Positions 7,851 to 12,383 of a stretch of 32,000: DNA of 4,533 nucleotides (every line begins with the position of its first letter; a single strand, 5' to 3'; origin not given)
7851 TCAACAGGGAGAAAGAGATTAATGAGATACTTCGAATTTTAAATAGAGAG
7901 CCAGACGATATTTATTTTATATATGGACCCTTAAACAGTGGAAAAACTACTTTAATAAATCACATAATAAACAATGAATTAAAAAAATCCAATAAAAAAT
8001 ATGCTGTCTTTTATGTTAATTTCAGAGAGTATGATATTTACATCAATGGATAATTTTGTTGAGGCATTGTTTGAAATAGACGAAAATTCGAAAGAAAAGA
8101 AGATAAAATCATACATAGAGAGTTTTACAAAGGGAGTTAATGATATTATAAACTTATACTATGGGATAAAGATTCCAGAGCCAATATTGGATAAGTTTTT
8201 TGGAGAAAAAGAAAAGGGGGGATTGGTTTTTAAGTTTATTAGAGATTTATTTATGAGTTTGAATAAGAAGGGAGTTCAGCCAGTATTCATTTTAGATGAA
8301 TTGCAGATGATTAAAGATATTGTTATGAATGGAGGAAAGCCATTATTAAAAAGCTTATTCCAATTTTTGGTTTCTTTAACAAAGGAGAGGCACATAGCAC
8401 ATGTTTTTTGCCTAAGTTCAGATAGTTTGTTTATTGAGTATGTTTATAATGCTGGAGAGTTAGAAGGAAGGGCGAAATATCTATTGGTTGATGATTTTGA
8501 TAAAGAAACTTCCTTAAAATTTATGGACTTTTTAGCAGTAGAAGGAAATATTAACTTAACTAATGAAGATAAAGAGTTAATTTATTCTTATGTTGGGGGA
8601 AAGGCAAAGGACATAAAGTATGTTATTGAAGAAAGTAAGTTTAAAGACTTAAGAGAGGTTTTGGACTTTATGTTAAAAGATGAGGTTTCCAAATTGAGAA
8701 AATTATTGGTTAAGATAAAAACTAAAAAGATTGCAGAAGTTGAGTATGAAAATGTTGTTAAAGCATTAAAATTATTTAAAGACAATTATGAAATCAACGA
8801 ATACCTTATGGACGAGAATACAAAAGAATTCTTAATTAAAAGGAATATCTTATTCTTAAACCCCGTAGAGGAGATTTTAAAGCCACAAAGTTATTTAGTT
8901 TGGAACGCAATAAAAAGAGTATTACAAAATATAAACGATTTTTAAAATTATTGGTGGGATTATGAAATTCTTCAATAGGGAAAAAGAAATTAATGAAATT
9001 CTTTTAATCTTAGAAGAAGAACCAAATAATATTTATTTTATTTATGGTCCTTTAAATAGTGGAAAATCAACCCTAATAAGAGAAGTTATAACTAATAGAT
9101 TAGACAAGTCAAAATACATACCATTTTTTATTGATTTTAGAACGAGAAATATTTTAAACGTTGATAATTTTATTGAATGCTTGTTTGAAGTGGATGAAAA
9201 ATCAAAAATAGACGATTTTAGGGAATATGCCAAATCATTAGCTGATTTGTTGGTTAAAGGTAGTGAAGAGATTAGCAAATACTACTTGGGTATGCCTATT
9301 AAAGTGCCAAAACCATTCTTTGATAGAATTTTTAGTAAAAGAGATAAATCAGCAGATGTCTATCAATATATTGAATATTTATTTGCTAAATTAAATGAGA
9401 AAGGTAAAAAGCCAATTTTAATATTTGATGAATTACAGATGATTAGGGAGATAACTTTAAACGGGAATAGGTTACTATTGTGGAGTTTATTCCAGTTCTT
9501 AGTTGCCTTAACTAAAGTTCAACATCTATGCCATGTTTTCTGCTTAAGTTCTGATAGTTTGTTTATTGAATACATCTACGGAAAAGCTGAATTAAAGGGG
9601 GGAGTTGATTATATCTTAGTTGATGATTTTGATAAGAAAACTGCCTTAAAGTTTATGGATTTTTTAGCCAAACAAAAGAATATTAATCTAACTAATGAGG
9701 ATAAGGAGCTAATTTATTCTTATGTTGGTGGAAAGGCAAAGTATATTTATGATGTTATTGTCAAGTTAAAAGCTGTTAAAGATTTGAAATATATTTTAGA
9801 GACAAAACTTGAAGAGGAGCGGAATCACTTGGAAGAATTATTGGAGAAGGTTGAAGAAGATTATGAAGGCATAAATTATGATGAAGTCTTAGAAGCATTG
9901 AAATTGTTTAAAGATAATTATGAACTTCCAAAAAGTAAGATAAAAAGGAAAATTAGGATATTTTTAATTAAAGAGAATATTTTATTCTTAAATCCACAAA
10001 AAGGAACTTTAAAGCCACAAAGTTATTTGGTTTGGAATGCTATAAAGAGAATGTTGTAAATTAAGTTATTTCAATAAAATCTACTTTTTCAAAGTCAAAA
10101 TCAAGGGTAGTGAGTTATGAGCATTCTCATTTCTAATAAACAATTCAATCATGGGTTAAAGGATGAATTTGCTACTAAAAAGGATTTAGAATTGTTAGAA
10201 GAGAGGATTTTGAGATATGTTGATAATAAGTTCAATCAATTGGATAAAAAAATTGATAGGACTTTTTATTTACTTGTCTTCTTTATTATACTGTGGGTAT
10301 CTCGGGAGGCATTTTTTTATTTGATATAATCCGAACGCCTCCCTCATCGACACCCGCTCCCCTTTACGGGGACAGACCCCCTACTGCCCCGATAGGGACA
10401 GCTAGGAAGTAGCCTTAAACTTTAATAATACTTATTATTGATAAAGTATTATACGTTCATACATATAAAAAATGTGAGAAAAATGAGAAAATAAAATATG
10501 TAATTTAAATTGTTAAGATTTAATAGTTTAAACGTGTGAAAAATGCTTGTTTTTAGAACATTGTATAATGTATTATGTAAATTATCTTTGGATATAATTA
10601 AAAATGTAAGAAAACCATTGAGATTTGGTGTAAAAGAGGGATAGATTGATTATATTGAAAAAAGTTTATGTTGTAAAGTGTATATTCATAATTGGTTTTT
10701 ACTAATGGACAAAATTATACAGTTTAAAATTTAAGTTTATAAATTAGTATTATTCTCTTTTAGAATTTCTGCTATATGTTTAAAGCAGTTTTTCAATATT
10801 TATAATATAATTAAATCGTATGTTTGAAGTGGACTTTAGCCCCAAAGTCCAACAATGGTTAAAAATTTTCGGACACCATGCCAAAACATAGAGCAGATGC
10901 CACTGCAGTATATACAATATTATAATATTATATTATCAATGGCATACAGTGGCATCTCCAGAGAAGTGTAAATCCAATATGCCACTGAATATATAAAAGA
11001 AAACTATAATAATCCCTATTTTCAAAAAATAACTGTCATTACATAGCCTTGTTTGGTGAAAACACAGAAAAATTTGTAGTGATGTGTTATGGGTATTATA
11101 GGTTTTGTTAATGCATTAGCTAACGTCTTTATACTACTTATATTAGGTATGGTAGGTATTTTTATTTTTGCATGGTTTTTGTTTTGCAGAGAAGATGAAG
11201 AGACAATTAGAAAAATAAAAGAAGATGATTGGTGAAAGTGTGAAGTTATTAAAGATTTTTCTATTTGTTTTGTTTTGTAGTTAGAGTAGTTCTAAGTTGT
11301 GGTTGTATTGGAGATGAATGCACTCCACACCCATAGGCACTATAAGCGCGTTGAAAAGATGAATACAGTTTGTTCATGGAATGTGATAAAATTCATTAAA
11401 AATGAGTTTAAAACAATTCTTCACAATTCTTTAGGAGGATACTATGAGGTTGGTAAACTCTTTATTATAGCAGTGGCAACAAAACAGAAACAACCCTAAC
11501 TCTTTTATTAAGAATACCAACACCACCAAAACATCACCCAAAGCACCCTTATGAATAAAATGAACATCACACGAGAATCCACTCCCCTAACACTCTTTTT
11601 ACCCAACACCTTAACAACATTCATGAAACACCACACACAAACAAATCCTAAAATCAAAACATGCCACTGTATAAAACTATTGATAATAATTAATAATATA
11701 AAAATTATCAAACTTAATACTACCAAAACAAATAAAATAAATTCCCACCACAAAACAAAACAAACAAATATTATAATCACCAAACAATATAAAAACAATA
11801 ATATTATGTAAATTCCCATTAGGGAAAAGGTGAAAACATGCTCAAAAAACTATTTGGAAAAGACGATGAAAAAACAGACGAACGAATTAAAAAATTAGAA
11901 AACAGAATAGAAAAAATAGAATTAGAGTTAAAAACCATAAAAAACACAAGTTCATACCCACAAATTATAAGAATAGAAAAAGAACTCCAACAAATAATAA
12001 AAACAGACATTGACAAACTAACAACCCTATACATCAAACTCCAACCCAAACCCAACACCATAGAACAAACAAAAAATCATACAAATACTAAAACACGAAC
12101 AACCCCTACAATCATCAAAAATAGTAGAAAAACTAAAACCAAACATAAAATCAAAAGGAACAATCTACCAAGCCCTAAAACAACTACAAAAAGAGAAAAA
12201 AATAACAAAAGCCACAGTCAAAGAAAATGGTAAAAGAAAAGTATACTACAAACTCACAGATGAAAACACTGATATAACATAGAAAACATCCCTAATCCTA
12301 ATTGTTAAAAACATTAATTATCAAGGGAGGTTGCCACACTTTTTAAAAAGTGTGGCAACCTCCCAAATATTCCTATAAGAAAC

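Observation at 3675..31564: Dispersed family of 24-26-bp palindromes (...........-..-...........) at module boundaries: parS-like centromere sites or recombination junctions?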

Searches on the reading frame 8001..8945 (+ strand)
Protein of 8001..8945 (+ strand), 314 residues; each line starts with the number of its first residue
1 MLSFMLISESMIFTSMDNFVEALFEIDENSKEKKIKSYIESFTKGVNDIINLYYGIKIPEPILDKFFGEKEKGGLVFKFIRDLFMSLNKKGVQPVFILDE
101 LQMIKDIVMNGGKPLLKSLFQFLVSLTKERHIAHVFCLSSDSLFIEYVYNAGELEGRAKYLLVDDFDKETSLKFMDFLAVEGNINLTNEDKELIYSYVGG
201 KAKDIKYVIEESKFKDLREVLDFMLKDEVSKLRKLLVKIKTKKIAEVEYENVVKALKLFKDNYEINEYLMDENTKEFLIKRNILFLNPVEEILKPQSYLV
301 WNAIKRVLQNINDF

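Call 8: search_protein_families(library=pfam, proteins=[window:8001-8945:+], max_evalue=0.01)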
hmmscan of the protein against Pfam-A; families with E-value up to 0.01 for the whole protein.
window:8001-8945:+ (314 aa): 2 families
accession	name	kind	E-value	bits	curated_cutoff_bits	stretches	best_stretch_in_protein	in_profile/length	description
PF01637.24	ATPase_2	-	2.8e-39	135.7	33.2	1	39-208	78-225/225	ATPase domain predominantly from Archaea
PF21690.3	MJ1010-like_2nd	-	2.2e-37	127.6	27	1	219-308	2-91/91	Uncharacterized ATP-binding protein MJ1010-like, C-terminal domain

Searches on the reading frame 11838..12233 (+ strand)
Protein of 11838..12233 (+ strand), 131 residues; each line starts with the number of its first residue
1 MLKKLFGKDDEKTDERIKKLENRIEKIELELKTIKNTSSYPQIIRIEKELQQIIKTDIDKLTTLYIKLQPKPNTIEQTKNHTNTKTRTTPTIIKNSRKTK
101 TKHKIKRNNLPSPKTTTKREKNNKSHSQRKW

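Call 8: search_protein_families(library=pfam, proteins=[window:11838-12233:+], max_evalue=0.01)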
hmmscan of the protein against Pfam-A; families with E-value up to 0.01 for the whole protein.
window:11838-12233:+ (131 aa): 1 family
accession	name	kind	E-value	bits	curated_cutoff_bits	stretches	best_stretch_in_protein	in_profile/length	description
PF16326.10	ABC_tran_CTD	-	0.0098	16.5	32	0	11-54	11-54/69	ABC transporter C-terminal domain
